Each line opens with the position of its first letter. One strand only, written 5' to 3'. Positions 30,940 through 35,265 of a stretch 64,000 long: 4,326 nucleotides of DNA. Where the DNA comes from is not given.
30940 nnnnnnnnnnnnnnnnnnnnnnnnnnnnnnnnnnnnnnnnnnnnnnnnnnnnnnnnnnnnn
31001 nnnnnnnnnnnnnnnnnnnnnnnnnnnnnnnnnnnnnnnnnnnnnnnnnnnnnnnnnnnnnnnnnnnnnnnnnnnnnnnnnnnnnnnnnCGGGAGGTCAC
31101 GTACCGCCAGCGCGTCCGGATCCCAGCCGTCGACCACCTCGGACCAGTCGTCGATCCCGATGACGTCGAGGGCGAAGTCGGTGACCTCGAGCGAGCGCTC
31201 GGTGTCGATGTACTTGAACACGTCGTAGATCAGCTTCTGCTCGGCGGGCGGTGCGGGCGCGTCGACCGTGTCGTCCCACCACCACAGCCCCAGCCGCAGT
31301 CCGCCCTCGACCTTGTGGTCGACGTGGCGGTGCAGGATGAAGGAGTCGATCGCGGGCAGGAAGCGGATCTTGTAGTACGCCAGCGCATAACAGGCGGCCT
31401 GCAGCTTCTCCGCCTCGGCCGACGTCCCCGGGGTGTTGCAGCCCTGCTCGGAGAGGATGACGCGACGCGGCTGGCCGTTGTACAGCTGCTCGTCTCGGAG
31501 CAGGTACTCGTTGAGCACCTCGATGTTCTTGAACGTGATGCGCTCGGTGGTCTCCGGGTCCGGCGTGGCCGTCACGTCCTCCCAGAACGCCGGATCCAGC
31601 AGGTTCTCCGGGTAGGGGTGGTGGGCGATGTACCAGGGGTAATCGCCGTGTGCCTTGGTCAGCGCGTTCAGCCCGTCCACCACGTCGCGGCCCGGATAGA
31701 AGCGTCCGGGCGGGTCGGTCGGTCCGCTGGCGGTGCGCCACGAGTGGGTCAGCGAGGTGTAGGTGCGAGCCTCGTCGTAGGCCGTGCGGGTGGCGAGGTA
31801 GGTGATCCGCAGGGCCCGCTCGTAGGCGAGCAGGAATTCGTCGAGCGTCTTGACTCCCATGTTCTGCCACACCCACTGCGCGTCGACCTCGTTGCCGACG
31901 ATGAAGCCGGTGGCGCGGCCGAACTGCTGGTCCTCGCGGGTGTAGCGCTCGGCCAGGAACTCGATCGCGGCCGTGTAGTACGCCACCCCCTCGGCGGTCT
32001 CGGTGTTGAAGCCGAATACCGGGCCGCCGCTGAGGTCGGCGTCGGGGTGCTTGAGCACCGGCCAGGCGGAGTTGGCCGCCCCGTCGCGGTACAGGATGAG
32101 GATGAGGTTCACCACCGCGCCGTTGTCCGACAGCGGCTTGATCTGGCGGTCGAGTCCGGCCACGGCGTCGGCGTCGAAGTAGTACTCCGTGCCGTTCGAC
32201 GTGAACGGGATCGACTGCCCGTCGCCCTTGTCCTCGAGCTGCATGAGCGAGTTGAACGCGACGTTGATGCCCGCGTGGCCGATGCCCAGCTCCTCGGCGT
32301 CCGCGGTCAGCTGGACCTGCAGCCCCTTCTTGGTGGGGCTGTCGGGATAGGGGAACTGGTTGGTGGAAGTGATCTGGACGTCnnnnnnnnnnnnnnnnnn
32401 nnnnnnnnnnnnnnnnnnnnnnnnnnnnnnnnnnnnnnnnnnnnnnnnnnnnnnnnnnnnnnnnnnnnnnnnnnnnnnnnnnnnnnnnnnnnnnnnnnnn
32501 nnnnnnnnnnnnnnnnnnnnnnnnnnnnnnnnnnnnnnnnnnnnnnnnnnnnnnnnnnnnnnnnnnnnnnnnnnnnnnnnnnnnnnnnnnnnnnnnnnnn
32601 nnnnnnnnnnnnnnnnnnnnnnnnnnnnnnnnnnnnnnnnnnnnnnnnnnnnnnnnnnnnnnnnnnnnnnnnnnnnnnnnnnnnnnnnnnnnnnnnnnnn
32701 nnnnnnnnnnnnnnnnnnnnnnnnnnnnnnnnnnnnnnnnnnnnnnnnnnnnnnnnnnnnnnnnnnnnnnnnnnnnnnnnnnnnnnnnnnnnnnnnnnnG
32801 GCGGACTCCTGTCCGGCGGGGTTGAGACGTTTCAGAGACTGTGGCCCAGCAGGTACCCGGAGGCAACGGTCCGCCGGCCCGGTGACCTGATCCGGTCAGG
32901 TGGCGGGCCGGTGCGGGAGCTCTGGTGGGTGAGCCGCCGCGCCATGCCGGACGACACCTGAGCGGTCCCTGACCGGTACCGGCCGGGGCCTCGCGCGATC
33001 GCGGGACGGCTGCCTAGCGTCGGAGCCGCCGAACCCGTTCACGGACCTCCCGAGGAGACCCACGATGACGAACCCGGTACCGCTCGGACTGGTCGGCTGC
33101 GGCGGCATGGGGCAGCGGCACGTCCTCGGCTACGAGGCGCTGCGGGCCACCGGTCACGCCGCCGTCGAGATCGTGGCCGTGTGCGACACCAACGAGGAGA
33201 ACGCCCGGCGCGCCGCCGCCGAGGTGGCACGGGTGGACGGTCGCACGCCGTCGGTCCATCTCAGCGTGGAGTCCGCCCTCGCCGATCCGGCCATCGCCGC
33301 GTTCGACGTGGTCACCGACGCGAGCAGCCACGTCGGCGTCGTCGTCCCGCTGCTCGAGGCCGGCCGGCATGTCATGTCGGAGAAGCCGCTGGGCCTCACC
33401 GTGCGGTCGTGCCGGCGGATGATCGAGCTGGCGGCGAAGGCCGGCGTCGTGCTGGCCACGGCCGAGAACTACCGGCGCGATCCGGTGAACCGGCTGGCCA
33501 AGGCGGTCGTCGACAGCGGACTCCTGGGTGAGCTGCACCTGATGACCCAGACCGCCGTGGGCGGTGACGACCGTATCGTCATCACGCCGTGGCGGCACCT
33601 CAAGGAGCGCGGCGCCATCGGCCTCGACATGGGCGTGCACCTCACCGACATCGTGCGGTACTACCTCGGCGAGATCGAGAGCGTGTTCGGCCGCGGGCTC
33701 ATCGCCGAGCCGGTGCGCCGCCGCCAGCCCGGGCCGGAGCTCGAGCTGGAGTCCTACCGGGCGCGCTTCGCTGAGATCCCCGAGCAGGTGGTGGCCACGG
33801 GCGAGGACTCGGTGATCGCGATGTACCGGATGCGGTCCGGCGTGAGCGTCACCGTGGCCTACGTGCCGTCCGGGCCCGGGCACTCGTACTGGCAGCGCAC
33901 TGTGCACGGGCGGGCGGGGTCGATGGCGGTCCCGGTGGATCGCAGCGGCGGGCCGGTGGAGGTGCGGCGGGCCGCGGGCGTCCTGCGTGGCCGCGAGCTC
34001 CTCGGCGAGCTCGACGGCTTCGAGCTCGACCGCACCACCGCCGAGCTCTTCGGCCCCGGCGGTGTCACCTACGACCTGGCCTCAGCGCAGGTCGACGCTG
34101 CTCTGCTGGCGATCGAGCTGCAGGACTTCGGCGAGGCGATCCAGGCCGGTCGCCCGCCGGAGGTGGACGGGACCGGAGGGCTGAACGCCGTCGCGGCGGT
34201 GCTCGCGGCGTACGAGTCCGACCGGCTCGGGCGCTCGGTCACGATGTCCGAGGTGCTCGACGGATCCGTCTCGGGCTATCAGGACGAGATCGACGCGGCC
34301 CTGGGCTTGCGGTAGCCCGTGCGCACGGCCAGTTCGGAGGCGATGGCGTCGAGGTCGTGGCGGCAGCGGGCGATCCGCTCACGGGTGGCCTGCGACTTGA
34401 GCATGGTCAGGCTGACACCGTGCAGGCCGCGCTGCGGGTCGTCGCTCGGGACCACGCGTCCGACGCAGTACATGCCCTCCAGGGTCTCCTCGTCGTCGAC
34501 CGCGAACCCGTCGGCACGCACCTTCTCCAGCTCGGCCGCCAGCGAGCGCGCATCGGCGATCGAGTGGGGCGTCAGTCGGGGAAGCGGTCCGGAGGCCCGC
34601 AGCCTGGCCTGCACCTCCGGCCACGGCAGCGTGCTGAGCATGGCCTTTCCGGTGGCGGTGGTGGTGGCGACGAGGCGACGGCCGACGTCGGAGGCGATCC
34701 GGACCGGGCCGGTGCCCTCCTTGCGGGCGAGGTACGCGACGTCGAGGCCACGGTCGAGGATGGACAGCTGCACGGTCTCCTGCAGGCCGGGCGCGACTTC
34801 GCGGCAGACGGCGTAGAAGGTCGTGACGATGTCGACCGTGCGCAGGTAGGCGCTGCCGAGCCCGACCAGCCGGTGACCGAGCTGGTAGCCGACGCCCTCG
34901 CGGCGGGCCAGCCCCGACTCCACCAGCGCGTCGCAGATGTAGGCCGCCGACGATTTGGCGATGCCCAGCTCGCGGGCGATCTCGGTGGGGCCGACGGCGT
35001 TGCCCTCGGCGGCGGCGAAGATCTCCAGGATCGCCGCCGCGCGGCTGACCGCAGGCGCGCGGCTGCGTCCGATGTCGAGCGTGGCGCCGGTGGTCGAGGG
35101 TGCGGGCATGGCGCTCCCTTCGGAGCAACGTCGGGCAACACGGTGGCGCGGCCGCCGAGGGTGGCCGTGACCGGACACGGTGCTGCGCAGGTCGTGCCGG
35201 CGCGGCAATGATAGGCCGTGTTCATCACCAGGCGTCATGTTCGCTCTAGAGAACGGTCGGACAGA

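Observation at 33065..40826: IclR-controlled, translationally coupled six-gene operon (ALDH, VOC, enolase-family dehydratase, 2-hydroxyacid DH, ABM, FAH): an uncharacterised acid-sugar/deoxysugar route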

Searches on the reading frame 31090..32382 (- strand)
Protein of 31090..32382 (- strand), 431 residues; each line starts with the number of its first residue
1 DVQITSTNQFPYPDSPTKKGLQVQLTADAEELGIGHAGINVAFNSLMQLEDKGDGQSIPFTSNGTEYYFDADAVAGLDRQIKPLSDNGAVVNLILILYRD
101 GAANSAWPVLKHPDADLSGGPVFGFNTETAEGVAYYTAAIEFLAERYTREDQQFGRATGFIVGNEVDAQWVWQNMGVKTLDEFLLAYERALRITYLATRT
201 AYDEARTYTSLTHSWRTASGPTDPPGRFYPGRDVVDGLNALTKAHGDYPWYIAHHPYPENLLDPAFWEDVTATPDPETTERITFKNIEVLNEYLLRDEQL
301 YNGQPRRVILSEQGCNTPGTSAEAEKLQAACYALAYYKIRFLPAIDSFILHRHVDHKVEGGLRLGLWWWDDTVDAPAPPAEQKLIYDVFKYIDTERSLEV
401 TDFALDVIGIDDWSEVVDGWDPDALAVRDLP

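Call 82: find_homologous_proteins(query=window:31090-32382:-, max_evalue=1e-20)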
Query window:31090-32382:- (431 aa): 1817 proteins with E <= 1e-20 among 8000 candidates; the best 120 are listed.
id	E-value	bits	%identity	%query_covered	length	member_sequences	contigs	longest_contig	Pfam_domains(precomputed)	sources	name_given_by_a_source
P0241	1.4e-206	705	71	100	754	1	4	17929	PF18989.6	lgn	-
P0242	1.7e-180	619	65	100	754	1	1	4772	PF18989.6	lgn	-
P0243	8.1e-180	616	64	100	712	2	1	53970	PF18989.6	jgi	jgi:hypothetical protein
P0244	9.4e-177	606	62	100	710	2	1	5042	PF18989.6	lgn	-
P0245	1.4e-173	596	63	100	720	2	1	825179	PF18989.6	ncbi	ncbi:hypothetical protein GCM10028864_51260 [Microlunatus parietis]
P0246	1.3e-170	586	62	100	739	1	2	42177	PF18989.6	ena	-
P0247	8.4e-160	550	58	99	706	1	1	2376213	PF18989.6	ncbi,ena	-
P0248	1.4e-158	546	57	100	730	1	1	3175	PF18989.6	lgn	-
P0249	8.1e-157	541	56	100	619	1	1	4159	PF18989.6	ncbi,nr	ncbi:MAG TPA: DUF5722 domain-containing protein, partial [Mycobacteriales bacterium]|nr:DUF5722 doma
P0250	8.2e-151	521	56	100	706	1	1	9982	PF18989.6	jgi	jgi:hypothetical protein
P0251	1.8e-150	520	56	100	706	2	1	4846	PF18989.6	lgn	-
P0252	1.5e-148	513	56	100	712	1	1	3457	PF18989.6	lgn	-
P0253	1.2e-146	507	56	100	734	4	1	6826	PF18989.6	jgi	jgi:hypothetical protein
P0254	1.2e-145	504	54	100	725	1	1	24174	PF18989.6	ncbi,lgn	-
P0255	5.4e-144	498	54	100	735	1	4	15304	PF18989.6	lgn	-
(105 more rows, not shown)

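Call 91: predict_structure(alignment_id=A5)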
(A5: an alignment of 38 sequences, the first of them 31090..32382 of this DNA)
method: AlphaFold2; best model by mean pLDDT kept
length: 431 residues; sequences in the alignment: 38
mean_pLDDT: 95.6   pTM: 0.94
mean pLDDT of the five models: 95.6, 95.5, 95.4, 95.5, 95.3
residues with pLDDT >= 90: 405; 70-90: 21; 50-70: 4; < 50: 1
segments of 3 or more residues with pLDDT < 50: none
pLDDT, mean of each block of 10 residues (from residue 1): 82 96 95 97 97 96 98 98 98 97 96 94 97 99 97 97 95 93 98 97 97 91 82 98 96 96 96 97 97 96 97 92 98 98 97 91 95 93 98 98 98 97 97 89
secondary structure, 60 per line:
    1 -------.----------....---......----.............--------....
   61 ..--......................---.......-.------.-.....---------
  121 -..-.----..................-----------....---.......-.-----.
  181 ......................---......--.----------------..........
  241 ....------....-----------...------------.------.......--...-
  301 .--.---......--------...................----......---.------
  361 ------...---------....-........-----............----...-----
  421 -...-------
elements in order: E19-22 H26-31 E36-42 H43-46 E57-62 E65-70 H71-86 E90-96 H107-110 H130-147 E159-162 H166-172 H180-201 E206-211 H231-244 E251-254 H288-294 E308-313 H322-340 E345-350 E367-369 E379-382 H384-391 H397-408

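Call 93: fold_search(model_id=the predicted structure, library=pdb)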
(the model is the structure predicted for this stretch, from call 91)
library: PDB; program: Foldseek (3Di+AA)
matches with E <= 10: 1545; with E <= 0.001: 351
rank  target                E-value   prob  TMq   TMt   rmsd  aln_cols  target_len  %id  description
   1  8u7f_A                2.4e-09  1.00  0.52  0.48   8.8       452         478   12  Crystal structure of CIB_12 beta-galactosidase from Cuniculiplasma divulgatum (released 2024-07-24)
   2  3wq8_B                5.8e-09  1.00  0.48  0.47   9.0       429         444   12  Monomer structure of hyperthermophilic beta-glucosidase mutant forming a dodecameric structure in the crystal form (released 2014-07-09)
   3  6kdc                  8.9e-09  1.00  0.50  0.47   8.6       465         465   12  crystal structure of Fpglu1 from fervidobacterium pennivoraus (released 2020-07-08)
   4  1uwq_A                1.1e-08  1.00  0.52  0.47   9.2       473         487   10  Structure of beta-glycosidase from Sulfolobus solfataricus (released 2004-05-20)
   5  3wq8_A                1.1e-08  1.00  0.48  0.47   8.9       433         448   12  Monomer structure of hyperthermophilic beta-glucosidase mutant forming a dodecameric structure in the crystal form (released 2014-07-09)
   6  5i3d_C                1.5e-08  1.00  0.53  0.49   9.4       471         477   10  Sulfolobus solfataricus beta-glycosidase - E387Y mutant (released 2017-02-01)
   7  4eam_A                1.8e-08  1.00  0.53  0.48   9.1       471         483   11  1.70A resolution structure of apo beta-glycosidase (W33G) from sulfolobus solfataricus (released 2012-06-13)
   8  1uwr_A                1.8e-08  1.00  0.52  0.46  10.0       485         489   11  Structure of beta-glycosidase from Sulfolobus solfataricus in complex with 2-deoxy-2-fluoro-galactose (released 2004-05-20)
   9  8y9q_A                2.5e-08  1.00  0.52  0.50   9.6       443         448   13  b-glucosidase from Thermotoga profunda Tp-BGL (released 2025-02-12)
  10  5ns7_B                2.6e-08  1.00  0.45  0.44   9.4       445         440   11  Crystal structure of beta-glucosidase BglM-G1 mutant H75R from marine metagenome (released 2018-08-08)
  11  9j45_A                3.8e-08  1.00  0.47  0.44   8.9       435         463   14  Crystal structure of cellobiose and glucose bound glucose toleranant beta-glucosidase mutant (UnBGl1_H261W) (released 2026-02-04)
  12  7f1n_A                3.8e-08  1.00  0.48  0.42   8.8       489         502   12  Beta-Glucosidase (released 2021-11-03)
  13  6gp5_B                4.0e-08  1.00  0.47  0.62   6.4       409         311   13  Beta-1,4-galactanase from Bacteroides thetaiotaomicron (released 2018-12-26)
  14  5ns7_A                4.3e-08  1.00  0.44  0.43   9.2       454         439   11  Crystal structure of beta-glucosidase BglM-G1 mutant H75R from marine metagenome (released 2018-08-08)
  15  7uz1_A                4.5e-08  1.00  0.51  0.45   9.6       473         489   10  Structure of beta-glycosidase from Sulfolobus solfataricus in complex with C5a-bromo-valienide. (released 2023-04-05)
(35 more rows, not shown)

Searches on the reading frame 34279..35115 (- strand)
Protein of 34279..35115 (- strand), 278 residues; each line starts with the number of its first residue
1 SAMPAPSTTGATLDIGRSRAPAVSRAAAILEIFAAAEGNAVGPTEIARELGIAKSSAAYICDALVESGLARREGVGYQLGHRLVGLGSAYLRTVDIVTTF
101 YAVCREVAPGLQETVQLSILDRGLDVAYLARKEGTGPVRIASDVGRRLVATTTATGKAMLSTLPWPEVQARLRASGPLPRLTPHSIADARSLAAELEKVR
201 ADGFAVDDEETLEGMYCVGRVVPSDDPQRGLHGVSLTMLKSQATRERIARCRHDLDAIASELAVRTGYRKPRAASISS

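Call 5: search_protein_families(library=pfam, proteins=[window:34279-35115:-])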
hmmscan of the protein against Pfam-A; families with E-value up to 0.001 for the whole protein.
window:34279-35115:- (278 aa): 3 families
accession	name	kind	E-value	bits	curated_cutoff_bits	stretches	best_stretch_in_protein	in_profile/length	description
PF01614.24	IclR_C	-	4e-26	92.1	24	1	89-262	2-172/174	Bacterial transcriptional regulator IclR C-terminal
PF09339.16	HTH_IclR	-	1.5e-11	44.3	22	1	22-73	1-51/52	IclR helix-turn-helix domain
PF12802.13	MarR_2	-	3.1e-07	30.9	27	1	26-73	7-53/61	MarR family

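Call 6: search_protein_families(library=ncbifam, proteins=[window:34279-35115:-])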
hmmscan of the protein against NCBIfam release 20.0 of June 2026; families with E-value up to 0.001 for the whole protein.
window:34279-35115:- (278 aa): 7 families
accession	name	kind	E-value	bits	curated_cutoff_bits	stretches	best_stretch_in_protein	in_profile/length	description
TIGR02431.1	pcaR_pcaU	subfamily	4.9e-29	101.4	284.75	1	23-219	8-201/248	beta-ketoadipate pathway transcriptional regulators, PcaR/PcaU/PobR family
NF045644.1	TransRegBhcR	equivalog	1.1e-27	97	350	1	21-266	23-265/267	HTH-type transcriptional regulator BhcR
NF011671.1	PRK15090.1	equivalog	5.6e-21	74.9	275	1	22-268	9-255/256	DNA-binding transcriptional regulator KdgR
NF008601.2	PRK11569.1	equivalog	5.5e-20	71.7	380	1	21-249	27-255/276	glyoxylate bypass operon transcriptional repressor IclR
NF007548.0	PRK10163.1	equivalog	1.2e-14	54.1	406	1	18-249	19-248/271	HTH-type transcriptional repressor AllR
NF007342.0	PRK09834.1-4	equivalog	2e-06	27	251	1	22-273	13-260/263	DNA-binding transcriptional regulator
NF007339.0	PRK09834.1-1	equivalog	0.00036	19.9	299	0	22-210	22-210/271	DNA-binding transcriptional regulator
